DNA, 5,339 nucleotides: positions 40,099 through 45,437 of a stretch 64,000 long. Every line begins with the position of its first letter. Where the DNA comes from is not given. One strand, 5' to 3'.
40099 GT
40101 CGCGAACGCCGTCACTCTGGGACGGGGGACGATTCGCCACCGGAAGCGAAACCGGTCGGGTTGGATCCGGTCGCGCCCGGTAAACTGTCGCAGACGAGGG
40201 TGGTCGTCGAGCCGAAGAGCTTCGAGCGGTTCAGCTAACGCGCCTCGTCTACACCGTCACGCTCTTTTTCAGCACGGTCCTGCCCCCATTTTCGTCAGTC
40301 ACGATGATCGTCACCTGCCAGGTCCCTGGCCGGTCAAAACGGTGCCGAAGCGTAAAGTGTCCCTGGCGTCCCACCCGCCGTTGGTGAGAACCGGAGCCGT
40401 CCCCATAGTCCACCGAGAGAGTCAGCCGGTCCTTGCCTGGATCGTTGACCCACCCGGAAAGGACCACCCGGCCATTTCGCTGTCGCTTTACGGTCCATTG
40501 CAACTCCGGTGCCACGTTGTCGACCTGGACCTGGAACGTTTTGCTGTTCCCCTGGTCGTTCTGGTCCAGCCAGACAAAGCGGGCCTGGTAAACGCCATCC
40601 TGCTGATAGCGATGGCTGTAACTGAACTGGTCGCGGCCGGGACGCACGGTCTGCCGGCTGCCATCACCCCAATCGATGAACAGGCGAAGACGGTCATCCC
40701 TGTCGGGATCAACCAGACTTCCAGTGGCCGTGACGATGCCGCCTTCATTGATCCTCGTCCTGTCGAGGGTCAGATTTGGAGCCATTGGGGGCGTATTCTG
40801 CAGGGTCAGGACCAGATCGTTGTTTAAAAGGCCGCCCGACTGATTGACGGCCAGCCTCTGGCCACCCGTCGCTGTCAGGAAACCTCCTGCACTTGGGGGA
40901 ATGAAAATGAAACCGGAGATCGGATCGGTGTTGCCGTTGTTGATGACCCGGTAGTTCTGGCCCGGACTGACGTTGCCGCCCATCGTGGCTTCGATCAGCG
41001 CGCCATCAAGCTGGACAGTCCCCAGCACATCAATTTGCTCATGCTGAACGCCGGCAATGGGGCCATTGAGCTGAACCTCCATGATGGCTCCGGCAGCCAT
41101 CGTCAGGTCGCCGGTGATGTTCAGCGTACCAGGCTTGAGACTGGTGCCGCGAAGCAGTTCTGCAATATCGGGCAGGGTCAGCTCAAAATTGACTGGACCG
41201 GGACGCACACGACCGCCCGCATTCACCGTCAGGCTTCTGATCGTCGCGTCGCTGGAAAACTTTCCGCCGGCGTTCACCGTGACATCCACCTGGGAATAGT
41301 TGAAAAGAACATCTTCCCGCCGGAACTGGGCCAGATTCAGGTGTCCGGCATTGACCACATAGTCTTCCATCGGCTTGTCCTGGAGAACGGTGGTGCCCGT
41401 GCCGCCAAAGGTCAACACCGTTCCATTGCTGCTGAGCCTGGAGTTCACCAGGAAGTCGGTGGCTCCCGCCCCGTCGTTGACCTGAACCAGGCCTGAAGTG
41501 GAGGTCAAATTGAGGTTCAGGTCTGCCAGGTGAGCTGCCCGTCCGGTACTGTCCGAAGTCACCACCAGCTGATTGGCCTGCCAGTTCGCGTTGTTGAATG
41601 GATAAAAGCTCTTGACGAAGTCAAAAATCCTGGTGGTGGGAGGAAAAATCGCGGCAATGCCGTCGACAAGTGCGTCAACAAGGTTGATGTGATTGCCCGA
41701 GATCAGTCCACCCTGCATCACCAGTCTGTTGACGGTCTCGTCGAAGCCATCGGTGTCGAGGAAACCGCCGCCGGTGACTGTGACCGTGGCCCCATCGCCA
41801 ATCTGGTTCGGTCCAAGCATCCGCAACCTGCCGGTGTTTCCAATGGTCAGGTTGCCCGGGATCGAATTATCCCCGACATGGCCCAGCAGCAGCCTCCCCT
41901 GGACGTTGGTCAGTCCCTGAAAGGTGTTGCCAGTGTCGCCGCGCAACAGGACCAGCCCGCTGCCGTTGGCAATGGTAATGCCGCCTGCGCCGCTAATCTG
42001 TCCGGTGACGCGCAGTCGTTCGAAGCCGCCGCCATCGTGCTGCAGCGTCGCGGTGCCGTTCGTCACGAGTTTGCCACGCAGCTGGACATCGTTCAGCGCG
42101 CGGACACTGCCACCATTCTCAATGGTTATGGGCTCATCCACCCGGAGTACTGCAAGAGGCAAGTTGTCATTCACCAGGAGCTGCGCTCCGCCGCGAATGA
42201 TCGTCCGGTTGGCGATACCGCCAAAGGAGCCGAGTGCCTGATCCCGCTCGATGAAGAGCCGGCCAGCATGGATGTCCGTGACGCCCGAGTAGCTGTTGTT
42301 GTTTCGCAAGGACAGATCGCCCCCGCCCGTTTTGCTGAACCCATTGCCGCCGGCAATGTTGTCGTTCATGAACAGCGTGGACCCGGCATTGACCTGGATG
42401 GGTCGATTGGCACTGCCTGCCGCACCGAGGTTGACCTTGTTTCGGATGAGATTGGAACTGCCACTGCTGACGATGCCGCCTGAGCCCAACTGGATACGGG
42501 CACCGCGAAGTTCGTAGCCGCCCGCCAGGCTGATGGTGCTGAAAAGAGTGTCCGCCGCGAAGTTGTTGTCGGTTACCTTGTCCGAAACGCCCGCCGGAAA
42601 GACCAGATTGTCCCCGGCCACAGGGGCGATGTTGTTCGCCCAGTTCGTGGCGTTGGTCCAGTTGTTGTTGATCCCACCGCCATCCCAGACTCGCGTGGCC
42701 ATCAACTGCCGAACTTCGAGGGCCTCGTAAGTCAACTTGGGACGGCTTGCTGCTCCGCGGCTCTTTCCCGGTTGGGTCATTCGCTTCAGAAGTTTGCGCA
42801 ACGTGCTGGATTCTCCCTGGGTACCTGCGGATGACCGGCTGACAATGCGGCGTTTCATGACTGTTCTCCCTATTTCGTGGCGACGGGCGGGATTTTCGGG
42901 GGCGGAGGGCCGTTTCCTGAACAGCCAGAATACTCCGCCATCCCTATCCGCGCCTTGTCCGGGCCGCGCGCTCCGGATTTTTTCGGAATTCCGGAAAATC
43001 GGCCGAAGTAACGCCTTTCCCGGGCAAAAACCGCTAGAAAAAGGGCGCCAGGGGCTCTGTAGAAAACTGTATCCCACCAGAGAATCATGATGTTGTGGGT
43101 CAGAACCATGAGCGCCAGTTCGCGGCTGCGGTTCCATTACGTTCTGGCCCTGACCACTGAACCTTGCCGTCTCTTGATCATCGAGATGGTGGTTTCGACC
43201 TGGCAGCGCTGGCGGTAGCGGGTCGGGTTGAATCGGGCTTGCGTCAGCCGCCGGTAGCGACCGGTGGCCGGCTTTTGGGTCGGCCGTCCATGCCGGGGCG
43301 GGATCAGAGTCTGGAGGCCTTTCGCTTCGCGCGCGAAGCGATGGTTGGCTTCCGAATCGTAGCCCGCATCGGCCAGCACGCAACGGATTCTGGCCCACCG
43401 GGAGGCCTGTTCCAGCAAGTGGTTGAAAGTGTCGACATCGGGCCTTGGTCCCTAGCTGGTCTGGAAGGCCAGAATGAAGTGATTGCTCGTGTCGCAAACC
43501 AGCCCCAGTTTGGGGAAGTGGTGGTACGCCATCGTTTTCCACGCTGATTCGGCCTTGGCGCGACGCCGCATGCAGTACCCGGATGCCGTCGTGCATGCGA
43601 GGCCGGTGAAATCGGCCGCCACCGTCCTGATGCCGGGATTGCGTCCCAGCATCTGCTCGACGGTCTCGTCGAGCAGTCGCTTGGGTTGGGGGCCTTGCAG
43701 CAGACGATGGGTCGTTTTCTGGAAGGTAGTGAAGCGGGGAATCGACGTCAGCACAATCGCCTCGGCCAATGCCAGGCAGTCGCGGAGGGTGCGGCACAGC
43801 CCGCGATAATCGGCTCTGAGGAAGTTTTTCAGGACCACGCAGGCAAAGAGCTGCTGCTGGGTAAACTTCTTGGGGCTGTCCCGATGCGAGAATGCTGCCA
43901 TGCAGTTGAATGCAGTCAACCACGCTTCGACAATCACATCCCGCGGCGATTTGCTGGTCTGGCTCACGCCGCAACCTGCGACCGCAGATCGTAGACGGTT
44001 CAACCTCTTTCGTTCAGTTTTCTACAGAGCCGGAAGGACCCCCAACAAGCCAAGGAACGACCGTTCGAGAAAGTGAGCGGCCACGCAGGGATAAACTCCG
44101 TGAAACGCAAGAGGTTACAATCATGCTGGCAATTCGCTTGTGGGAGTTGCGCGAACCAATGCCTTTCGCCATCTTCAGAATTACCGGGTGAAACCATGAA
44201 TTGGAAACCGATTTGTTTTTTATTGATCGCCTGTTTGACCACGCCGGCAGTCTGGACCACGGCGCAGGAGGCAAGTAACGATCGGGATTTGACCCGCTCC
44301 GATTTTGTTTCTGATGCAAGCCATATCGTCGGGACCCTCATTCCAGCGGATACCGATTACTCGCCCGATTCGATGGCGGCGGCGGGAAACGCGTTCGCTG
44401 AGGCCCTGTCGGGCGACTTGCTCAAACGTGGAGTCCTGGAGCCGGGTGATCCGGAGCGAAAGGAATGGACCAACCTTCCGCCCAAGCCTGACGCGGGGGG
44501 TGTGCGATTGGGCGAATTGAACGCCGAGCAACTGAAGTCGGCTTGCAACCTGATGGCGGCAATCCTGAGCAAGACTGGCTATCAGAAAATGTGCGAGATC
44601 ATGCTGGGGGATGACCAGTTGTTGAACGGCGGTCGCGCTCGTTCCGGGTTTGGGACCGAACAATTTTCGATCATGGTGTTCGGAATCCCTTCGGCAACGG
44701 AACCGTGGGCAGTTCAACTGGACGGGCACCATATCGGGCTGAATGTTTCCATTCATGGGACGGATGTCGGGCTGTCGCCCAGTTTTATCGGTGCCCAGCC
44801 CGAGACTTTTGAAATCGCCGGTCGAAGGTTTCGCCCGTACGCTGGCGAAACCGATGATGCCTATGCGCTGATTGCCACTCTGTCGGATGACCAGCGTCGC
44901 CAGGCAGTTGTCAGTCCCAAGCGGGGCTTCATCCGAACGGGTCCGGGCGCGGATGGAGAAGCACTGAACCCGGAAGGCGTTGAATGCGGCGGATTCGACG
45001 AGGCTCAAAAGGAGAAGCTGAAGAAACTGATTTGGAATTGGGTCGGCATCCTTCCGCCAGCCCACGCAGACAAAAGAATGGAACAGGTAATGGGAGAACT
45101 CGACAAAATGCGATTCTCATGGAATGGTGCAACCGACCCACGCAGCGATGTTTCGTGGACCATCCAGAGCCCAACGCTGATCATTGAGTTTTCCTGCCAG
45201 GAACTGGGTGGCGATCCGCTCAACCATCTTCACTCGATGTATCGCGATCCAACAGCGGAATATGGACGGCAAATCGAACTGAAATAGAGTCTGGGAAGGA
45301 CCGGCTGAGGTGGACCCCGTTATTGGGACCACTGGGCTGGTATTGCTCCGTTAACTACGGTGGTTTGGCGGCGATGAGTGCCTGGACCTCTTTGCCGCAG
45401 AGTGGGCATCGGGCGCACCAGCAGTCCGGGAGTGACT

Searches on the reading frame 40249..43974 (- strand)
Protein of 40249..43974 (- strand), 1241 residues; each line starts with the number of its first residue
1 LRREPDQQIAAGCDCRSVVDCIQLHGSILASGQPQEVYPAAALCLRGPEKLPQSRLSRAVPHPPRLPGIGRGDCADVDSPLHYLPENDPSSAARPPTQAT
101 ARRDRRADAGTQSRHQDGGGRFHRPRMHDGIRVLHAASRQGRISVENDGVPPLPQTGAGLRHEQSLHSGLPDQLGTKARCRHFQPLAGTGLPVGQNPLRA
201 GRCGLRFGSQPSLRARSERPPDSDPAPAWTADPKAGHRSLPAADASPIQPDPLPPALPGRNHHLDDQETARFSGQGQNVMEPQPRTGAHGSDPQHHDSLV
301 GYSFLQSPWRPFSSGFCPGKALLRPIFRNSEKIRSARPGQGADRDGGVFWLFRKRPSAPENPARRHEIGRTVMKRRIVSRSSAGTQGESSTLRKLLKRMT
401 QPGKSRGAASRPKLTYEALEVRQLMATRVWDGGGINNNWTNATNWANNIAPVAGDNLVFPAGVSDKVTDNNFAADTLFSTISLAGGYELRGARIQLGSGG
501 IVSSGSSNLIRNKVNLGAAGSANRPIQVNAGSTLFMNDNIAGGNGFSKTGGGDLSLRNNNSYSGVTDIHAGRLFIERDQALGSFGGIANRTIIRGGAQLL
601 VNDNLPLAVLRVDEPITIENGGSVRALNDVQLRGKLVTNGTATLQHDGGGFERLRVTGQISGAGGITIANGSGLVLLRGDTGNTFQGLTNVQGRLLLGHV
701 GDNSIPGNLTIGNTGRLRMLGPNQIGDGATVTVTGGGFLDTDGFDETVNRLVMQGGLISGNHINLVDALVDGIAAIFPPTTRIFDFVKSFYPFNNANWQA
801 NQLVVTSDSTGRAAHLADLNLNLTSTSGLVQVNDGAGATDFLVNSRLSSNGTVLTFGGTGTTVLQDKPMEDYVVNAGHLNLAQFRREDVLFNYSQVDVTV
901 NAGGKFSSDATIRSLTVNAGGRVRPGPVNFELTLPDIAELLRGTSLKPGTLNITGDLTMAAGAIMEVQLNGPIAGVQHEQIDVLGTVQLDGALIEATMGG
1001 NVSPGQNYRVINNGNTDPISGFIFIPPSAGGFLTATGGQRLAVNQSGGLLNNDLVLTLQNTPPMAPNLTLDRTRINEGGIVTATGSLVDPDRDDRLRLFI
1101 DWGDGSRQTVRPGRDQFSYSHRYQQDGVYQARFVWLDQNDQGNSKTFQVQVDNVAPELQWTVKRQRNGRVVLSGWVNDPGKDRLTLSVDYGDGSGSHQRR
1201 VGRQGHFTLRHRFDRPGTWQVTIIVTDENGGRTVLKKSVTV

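Call 43: search_protein_families(library=pfam, proteins=[window:40249-43974:-], max_evalue=0.0001)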
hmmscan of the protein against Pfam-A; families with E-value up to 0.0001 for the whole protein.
window:40249-43974:- (1241 aa): 2 families
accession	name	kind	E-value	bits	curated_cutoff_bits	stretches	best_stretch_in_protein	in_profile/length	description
PF18911.6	PKD_4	-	5.4e-16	58.9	27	2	1155-1238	3-80/85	PKD domain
PF12951.13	PATR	-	3.8e-06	27.3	27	1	547-573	2-28/30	Passenger-associated-transport-repeat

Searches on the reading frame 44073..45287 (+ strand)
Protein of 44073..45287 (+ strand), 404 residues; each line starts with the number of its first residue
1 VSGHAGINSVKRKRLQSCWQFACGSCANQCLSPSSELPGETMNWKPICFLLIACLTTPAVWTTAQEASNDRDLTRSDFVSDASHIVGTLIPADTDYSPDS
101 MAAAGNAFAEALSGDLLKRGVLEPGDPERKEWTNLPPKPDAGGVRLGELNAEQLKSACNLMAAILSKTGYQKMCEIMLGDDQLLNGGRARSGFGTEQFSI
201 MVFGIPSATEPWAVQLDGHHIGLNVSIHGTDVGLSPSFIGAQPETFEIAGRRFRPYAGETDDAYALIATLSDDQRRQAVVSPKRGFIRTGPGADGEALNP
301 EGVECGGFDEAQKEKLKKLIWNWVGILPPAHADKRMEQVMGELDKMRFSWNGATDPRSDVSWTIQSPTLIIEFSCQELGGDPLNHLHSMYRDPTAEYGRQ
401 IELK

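Call 43: search_protein_families(library=pfam, proteins=[window:44073-45287:+], max_evalue=0.0001)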
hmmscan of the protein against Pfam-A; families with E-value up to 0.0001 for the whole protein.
window:44073-45287:+ (404 aa): 1 family
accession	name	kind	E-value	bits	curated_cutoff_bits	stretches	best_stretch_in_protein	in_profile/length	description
PF12006.13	DUF3500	-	7e-69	233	27.2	1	99-399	6-297/297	Protein of unknown function (DUF3500)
